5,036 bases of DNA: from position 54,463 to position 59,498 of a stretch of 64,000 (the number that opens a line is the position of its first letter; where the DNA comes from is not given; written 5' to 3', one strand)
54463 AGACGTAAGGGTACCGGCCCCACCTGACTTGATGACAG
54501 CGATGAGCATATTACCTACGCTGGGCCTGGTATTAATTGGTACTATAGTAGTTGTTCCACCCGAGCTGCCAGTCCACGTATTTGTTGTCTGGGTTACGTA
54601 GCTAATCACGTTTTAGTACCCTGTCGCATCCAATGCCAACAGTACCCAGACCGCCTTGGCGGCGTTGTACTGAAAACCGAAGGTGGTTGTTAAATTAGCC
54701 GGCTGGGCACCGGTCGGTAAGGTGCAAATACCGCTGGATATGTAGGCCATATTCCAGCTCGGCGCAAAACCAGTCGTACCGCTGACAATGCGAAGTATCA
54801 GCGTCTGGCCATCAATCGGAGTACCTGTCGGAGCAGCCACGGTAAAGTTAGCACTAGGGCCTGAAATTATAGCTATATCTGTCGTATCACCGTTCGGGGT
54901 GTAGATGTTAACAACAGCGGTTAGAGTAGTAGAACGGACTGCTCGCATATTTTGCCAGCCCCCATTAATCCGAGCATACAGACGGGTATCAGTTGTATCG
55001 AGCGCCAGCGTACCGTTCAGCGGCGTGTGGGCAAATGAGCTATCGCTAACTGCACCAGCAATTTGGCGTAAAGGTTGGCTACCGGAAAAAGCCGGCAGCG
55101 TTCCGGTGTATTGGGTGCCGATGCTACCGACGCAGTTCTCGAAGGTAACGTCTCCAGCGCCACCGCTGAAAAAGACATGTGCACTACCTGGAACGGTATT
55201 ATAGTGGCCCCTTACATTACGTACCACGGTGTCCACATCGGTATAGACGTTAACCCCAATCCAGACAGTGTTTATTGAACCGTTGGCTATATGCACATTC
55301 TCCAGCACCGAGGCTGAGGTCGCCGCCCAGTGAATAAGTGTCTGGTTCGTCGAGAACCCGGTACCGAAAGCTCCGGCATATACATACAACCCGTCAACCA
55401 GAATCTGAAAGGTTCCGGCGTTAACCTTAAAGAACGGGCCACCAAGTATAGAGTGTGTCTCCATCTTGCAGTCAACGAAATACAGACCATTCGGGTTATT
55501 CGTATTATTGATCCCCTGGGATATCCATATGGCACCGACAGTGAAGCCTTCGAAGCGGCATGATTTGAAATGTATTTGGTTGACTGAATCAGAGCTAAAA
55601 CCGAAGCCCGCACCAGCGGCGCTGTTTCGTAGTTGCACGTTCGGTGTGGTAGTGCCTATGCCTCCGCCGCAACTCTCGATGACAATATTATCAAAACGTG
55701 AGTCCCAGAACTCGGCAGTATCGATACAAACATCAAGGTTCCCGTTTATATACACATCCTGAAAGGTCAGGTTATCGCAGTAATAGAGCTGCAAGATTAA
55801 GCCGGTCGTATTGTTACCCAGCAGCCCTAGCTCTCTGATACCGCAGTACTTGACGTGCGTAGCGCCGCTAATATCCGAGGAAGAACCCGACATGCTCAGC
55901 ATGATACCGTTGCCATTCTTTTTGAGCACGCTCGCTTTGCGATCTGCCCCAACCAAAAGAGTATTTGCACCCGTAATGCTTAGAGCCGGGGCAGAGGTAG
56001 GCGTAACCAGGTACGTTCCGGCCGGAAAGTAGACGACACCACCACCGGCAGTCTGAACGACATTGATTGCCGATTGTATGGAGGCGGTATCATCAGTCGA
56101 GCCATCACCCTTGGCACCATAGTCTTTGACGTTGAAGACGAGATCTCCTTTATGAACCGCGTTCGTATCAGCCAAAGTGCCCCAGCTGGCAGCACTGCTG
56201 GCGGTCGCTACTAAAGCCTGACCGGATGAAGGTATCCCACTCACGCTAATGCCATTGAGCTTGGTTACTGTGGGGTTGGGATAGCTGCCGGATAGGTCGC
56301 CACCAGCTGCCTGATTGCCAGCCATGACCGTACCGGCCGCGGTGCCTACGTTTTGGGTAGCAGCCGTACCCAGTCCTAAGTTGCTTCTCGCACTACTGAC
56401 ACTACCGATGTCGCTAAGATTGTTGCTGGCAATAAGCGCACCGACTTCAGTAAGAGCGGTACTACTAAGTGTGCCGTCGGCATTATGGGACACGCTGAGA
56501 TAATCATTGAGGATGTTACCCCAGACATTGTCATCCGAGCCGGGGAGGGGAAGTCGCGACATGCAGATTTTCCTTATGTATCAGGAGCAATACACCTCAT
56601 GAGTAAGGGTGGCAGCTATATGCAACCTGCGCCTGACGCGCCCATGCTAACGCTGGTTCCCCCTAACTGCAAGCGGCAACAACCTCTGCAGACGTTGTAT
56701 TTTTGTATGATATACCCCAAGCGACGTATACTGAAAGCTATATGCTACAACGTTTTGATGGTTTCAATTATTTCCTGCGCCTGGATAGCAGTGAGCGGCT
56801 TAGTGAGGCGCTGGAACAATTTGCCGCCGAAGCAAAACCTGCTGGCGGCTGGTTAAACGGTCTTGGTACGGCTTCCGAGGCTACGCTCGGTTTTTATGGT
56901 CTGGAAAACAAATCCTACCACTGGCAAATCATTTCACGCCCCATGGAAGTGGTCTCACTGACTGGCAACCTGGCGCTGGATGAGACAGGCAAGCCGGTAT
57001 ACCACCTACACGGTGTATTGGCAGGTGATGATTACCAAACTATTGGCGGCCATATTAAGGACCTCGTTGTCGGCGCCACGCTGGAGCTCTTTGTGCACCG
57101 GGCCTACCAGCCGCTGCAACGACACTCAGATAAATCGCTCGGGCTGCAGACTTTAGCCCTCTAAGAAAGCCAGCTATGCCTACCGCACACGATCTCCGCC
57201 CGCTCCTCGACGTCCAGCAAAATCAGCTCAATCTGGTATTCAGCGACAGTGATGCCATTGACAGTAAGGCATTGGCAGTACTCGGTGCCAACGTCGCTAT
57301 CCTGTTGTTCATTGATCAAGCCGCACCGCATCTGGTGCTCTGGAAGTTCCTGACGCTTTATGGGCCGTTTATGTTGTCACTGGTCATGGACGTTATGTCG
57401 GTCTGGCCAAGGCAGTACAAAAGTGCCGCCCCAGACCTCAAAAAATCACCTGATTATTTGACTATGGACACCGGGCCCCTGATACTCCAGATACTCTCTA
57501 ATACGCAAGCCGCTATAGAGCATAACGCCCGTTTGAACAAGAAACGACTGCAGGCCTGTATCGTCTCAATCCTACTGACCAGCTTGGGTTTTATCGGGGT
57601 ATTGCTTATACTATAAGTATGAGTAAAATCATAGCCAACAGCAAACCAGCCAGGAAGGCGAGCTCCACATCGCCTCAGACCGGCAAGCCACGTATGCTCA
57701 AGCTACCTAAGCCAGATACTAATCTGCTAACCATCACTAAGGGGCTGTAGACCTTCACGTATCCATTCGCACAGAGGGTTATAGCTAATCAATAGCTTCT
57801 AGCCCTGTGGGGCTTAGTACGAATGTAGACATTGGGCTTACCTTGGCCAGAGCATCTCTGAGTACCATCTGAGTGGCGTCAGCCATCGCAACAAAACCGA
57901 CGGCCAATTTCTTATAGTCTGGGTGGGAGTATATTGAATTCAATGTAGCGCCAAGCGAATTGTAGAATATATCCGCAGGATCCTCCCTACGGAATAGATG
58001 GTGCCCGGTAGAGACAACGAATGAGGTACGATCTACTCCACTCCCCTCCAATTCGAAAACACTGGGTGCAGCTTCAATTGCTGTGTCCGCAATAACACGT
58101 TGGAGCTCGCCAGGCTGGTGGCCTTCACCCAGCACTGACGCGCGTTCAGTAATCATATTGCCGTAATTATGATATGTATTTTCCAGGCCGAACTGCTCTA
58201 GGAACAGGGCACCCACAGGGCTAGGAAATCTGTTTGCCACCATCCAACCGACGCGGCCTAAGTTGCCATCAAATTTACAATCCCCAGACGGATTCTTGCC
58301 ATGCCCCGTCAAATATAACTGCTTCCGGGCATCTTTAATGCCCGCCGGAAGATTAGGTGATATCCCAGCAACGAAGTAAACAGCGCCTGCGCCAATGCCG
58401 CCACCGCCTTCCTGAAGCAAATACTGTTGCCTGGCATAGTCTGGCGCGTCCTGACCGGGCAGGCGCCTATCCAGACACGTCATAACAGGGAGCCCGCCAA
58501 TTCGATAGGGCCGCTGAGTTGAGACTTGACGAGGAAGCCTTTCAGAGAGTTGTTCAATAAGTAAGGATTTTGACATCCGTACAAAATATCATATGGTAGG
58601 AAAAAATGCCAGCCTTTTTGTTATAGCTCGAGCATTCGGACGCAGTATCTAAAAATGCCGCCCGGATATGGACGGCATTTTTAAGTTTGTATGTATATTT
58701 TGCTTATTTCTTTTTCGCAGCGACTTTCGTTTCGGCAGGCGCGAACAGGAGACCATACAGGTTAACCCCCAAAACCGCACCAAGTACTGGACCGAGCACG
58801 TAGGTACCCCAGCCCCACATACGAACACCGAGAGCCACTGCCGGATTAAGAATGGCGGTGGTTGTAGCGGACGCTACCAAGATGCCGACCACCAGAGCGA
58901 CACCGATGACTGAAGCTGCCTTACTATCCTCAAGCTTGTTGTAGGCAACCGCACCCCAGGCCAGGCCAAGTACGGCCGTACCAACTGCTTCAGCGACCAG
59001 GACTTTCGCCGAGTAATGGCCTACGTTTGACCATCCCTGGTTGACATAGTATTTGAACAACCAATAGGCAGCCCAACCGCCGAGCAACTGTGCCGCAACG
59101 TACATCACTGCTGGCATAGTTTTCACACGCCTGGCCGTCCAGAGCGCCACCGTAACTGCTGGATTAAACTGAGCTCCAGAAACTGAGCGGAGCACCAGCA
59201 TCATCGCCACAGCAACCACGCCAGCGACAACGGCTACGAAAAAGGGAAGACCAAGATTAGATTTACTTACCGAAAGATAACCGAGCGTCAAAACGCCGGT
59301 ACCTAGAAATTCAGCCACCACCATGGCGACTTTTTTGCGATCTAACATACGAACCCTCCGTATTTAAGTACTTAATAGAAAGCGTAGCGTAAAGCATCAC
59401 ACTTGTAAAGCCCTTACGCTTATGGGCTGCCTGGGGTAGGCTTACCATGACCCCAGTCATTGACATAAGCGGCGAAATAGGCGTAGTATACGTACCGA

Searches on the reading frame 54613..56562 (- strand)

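Call 40: search_protein_families(library=pfam, proteins=[window:54613-56562:-], max_evalue=0.001)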
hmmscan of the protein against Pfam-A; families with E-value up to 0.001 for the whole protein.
window:54613-56562:- (649 aa): 1 family
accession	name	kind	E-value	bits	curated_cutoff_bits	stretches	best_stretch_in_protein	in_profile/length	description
PF12708.12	Pect-lyase_RHGA_epim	-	1.6e-19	71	27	1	143-356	2-208/213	Rhamnogalacturonase A/epimerase, pectate lyase-like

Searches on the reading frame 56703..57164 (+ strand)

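Call 40: search_protein_families(library=pfam, proteins=[window:56703-57164:+], max_evalue=0.001)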
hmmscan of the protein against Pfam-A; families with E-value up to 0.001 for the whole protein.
window:56703-57164:+ (153 aa): 1 family
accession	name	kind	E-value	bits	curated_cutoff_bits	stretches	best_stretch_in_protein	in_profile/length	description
PF03479.20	PCC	-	1.2e-25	90.5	25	1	23-132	3-113/117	Plants and Prokaryotes Conserved (PCC) domain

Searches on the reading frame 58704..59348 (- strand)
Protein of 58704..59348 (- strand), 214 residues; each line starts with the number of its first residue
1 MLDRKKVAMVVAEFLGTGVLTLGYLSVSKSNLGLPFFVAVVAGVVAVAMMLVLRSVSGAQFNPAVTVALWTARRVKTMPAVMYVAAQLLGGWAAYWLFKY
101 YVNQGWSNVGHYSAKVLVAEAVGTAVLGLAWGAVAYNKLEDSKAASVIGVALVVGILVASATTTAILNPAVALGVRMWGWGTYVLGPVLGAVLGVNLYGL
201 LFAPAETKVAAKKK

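Call 40: search_protein_families(library=pfam, proteins=[window:58704-59348:-], max_evalue=0.001)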
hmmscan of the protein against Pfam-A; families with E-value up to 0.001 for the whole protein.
window:58704-59348:- (214 aa): 1 family
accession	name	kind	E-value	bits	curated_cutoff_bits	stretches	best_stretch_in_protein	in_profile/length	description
PF00230.25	MIP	-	4.9e-21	76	25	1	8-198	9-222/222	Major intrinsic protein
